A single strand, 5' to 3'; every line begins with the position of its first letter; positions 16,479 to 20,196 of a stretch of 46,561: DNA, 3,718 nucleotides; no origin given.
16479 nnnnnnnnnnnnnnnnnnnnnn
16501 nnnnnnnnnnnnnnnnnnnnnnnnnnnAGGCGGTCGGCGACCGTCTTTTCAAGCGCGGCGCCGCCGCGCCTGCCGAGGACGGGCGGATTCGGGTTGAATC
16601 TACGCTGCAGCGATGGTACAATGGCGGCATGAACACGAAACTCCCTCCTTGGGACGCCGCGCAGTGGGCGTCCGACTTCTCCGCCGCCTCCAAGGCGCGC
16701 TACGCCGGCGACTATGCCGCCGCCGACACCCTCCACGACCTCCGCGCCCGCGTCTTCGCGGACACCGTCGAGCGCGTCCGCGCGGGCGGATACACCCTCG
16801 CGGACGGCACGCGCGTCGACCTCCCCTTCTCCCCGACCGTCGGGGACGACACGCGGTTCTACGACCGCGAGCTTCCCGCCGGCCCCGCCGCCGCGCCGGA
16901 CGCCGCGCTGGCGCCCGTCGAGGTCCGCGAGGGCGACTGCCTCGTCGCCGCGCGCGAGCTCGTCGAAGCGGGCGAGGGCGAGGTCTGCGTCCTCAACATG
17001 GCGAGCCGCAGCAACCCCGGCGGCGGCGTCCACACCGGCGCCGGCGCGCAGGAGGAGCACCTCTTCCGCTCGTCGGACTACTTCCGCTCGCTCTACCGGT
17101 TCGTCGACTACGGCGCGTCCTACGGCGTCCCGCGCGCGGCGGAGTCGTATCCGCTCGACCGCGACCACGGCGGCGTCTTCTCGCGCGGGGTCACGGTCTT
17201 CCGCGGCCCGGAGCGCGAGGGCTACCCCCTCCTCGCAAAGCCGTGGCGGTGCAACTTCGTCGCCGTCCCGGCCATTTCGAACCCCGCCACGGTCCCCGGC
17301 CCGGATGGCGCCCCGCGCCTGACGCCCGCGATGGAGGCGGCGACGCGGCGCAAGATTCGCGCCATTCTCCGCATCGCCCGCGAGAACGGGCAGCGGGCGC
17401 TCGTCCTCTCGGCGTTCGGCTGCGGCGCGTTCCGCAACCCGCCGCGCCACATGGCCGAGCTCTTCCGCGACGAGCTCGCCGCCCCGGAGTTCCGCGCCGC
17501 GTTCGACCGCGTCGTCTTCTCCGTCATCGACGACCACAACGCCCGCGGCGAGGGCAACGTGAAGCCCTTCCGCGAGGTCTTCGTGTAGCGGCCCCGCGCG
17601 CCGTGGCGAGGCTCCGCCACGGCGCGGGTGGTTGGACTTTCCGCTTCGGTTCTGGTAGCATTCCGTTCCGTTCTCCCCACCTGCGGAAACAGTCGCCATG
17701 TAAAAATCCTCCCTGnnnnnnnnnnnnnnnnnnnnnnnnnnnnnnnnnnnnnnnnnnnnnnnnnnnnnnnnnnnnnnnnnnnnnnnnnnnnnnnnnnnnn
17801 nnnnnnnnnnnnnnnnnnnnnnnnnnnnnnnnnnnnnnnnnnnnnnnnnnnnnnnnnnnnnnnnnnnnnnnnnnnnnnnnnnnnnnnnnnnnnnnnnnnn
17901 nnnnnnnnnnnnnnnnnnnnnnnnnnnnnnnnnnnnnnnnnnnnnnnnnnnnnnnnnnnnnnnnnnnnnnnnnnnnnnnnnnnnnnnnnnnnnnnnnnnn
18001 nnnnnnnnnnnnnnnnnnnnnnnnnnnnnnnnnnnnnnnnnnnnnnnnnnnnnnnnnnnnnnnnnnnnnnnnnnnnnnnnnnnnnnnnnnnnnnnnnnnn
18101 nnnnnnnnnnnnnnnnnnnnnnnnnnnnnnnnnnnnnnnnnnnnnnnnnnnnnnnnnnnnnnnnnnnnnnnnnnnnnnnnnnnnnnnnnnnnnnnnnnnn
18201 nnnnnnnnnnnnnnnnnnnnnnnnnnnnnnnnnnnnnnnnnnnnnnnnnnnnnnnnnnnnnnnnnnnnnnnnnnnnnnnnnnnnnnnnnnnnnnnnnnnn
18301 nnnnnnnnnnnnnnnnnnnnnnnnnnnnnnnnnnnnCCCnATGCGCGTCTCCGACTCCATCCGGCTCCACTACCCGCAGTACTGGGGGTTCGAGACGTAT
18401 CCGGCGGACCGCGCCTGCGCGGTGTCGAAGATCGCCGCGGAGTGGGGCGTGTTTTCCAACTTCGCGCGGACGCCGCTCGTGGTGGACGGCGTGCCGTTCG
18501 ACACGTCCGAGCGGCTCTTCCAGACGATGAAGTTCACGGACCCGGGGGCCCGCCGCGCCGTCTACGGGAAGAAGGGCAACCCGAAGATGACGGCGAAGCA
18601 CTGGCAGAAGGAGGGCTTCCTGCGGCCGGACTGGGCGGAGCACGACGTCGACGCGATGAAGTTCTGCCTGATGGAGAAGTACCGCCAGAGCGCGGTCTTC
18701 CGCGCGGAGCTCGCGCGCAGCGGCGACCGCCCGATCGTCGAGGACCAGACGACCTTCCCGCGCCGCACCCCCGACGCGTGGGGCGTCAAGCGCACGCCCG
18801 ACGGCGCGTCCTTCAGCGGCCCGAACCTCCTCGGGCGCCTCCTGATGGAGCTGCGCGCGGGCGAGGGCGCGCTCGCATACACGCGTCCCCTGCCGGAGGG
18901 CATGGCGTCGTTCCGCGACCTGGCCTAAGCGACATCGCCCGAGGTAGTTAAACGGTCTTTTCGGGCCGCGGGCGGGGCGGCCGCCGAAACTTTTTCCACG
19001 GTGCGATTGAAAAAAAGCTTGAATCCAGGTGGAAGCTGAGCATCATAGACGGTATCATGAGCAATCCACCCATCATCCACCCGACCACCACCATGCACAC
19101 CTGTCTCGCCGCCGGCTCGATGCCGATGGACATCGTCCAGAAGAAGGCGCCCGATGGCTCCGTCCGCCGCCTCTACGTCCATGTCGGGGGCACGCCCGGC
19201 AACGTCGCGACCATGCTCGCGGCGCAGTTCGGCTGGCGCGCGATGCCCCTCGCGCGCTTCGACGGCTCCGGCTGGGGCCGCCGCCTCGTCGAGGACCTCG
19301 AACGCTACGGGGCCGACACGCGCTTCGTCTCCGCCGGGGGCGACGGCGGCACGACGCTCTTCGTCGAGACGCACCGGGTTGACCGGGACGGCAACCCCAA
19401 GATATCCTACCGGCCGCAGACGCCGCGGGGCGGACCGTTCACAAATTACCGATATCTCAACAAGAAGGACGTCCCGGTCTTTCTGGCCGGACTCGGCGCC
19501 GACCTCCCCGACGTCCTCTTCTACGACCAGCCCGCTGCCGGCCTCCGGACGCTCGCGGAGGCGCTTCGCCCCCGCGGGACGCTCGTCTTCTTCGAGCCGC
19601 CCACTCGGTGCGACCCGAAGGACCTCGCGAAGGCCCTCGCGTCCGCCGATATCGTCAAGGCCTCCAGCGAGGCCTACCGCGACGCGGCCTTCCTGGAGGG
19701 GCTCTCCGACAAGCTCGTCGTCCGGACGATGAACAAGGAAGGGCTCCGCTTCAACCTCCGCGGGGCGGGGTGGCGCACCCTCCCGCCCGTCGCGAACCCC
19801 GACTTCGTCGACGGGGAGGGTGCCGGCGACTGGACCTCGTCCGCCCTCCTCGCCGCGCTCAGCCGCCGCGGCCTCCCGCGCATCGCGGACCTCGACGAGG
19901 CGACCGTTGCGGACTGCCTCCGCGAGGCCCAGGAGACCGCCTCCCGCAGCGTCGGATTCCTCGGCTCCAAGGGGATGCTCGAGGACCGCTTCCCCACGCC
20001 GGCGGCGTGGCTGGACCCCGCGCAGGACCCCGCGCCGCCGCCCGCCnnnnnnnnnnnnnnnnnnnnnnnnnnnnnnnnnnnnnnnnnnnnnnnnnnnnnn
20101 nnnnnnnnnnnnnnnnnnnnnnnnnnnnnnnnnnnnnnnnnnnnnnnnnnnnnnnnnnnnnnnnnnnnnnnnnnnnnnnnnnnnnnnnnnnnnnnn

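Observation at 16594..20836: ADP-ribosylation conflict-type cluster: PARG-like macrodomain + mini PARP-like ART candidate + NADAR + PfkB-kinase::NDT-like fusion, next to the R-M/Vsr locus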

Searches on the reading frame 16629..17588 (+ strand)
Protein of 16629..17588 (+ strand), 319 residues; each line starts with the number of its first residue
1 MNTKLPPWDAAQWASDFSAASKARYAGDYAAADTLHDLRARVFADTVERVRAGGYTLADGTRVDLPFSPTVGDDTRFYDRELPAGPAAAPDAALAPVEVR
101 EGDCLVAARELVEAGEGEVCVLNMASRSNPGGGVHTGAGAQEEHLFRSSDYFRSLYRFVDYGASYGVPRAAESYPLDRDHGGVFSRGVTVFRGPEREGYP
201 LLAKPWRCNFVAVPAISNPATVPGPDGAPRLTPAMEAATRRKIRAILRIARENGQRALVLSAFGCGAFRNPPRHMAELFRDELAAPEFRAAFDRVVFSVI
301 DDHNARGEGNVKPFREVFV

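Call 3: search_protein_families(library=pfam, proteins=[window:16629-17588:+], max_evalue=0.1)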
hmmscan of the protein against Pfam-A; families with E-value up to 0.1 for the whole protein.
window:16629-17588:+ (319 aa): 1 family
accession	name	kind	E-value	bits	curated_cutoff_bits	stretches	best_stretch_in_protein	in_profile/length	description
PF10021.15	PARG_cat_microb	-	2e-29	103.3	23.5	1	45-192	3-145/146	Microbial-type PARG, catalytic domain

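Call 4: search_protein_families(library=ncbifam, proteins=[window:16629-17588:+], max_evalue=0.1)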
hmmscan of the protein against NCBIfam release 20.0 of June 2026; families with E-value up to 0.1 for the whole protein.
window:16629-17588:+ (319 aa): 1 family
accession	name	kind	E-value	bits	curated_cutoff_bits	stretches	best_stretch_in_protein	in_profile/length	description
TIGR02452.1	TIGR02452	hypoth_equivalog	4.7e-44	150.9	50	1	44-314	4-264/266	TIGR02452 family protein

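Call 5: search_protein_families(library=padloc, proteins=[window:16629-17588:+], max_evalue=0.1)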
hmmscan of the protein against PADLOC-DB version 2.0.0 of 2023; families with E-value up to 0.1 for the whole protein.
window:16629-17588:+ (319 aa): 0 families

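Call 6: search_protein_families(library=phrogs, proteins=[window:16629-17588:+], max_evalue=0.1)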
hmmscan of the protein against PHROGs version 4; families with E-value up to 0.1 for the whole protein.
window:16629-17588:+ (319 aa): 0 families

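Call 67: search_solved_structures(query=window:16629-17585:+, max_evalue=0.001, show_alignments=1)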
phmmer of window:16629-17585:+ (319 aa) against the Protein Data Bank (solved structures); distinct sequences matched with E-value up to 0.001: 8.
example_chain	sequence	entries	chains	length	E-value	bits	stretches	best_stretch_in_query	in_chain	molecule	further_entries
3sig_A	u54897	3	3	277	4.6e-27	98.4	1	39-302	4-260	poly(ADP-ribose) glycohydrolase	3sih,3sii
3sij_A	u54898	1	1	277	3.6e-26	95.5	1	39-302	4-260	poly(ADP-ribose) glycohydrolase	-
5zdf_A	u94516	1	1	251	2.1e-23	86.4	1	97-304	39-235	Poly ADP-ribose glycohydrolase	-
5zde_C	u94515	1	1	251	2.3e-23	86.2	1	97-304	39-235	Poly ADP-ribose glycohydrolase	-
5zdd_A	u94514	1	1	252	2.3e-23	86.2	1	97-304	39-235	Poly ADP-ribose glycohydrolase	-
5zda_A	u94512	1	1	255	2.3e-23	86.2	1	97-304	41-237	poly ADP-ribose glycohydrolase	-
5zdb_A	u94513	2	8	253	2.4e-23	86.2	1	97-304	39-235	Poly ADP-ribose glycohydrolase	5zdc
5zdg_C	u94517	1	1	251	2.5e-23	86.1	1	97-304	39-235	Poly APD-ribose glycohydrolase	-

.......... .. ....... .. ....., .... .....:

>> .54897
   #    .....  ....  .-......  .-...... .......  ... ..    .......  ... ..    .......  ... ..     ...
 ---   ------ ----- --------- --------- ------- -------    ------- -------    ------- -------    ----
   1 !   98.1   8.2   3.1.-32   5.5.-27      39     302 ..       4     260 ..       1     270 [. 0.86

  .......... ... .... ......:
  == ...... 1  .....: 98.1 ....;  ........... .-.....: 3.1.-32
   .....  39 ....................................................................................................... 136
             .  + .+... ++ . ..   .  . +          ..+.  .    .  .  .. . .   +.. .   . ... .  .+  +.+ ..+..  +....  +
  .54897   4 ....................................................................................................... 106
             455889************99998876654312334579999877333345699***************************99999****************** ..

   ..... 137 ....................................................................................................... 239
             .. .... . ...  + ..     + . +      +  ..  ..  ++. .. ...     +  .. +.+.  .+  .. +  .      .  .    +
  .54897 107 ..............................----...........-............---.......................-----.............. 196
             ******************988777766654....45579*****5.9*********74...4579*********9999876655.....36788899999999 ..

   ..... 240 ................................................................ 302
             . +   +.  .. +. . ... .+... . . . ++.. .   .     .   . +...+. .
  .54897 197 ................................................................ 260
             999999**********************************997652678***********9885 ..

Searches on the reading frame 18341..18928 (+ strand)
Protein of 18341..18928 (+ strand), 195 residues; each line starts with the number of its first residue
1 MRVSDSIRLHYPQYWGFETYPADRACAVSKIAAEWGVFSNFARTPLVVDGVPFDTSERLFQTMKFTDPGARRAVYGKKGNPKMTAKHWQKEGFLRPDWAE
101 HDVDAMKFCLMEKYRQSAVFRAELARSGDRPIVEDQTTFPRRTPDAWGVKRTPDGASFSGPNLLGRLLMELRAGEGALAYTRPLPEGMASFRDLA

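Call 3: search_protein_families(library=pfam, proteins=[window:18341-18928:+], max_evalue=0.1)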
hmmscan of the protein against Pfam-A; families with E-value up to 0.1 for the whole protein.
window:18341-18928:+ (195 aa): 2 families
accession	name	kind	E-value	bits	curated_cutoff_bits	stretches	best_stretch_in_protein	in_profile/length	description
PF08719.17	NADAR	-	8e-18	65.6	35.1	1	34-173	9-160/163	NADAR domain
PF08010.17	Phage_30_3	-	1.7e-05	25.1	36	1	37-81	6-50/138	Bacteriophage protein GP30.3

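Call 4: search_protein_families(library=ncbifam, proteins=[window:18341-18928:+], max_evalue=0.1)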
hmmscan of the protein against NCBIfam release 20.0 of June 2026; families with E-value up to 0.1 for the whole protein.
window:18341-18928:+ (195 aa): 2 families
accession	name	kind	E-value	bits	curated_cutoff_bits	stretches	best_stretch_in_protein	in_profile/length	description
NF053876.1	DS32_2_antiphage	equivalog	4.4e-25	87.8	240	1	19-173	2-153/181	NADAR family anti-phage protein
TIGR02464.1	ribofla_fusion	equivalog_domain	2.2e-14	54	73.7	1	34-173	9-150/153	riboflavin biosynthesis intermediates N-glycosidase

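Call 5: search_protein_families(library=padloc, proteins=[window:18341-18928:+], max_evalue=0.1)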
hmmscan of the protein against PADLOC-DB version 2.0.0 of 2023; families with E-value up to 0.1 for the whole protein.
window:18341-18928:+ (195 aa): 1 family
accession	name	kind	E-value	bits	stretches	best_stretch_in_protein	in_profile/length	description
PDLC04643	PDC-M42C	-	0.0065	14.7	1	33-172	11-154/158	-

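Call 6: search_protein_families(library=phrogs, proteins=[window:18341-18928:+], max_evalue=0.1)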
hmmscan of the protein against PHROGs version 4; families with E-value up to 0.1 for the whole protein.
window:18341-18928:+ (195 aa): 2 families
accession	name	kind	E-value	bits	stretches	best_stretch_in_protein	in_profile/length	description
phrog_1017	-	unknown function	4e-20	73.5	1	34-173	14-150/170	-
phrog_652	-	unknown function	6.1e-05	23.4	1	38-124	143-235/296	-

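Call 24: search_solved_structures(query=window:18341-18928:+, max_evalue=0.01, show_alignments=1)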
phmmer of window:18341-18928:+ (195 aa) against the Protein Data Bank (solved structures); distinct sequences matched with E-value up to 0.01: 1.
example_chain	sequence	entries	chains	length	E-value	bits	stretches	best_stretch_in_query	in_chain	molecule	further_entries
2b3w_A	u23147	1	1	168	3.5e-12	49.7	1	32-173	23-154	Hypothetical protein ybiA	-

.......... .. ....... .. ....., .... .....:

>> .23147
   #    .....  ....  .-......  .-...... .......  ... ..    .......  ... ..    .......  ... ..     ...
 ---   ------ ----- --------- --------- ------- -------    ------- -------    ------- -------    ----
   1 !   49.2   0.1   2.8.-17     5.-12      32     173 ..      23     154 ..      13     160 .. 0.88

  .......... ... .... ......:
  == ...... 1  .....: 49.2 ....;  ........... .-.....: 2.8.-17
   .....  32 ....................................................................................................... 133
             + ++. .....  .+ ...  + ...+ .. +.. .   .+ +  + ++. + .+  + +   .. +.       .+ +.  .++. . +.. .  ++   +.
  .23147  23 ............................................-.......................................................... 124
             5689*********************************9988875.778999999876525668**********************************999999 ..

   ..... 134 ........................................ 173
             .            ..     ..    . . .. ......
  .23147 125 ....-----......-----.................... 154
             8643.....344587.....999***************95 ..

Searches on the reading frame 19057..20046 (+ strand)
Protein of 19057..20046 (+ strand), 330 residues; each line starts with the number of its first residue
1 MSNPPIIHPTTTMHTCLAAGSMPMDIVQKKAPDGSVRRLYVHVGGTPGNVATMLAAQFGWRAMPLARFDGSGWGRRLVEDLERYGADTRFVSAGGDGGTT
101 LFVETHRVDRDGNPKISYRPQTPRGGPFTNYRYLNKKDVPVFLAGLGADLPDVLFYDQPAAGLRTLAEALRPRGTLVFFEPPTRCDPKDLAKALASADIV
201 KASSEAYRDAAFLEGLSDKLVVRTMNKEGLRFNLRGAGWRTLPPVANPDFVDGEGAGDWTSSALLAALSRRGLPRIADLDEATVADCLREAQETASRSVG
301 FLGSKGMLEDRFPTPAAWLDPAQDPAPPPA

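Call 65: search_solved_structures(query=window:19057-20046:+, max_evalue=1)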
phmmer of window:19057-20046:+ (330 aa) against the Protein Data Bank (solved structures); distinct sequences matched with E-value up to 1: 7.
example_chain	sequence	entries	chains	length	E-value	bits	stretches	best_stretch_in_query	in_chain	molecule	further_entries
3gbu_A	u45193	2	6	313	1.5e-05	27.9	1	18-92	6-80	Uncharacterized sugar kinase PH1459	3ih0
3ewm_A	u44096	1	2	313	2.1e-05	27.4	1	18-92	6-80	Uncharacterized sugar kinase PH1459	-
3pl2_A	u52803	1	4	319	0.00019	24.2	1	11-95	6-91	Sugar kinase, ribokinase family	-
7ag6_A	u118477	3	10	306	0.00023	24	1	36-93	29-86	Sulfofructose kinase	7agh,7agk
4gm6_A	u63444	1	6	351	0.012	18.4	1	18-106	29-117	PfkB family carbohydrate kinase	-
4u7x_A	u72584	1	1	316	0.07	15.8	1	14-284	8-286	Ribokinase:Carbohydrate kinase, PfkB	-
4wjm_A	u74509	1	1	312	0.07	15.8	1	14-284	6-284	Ribokinase:Carbohydrate kinase, PfkB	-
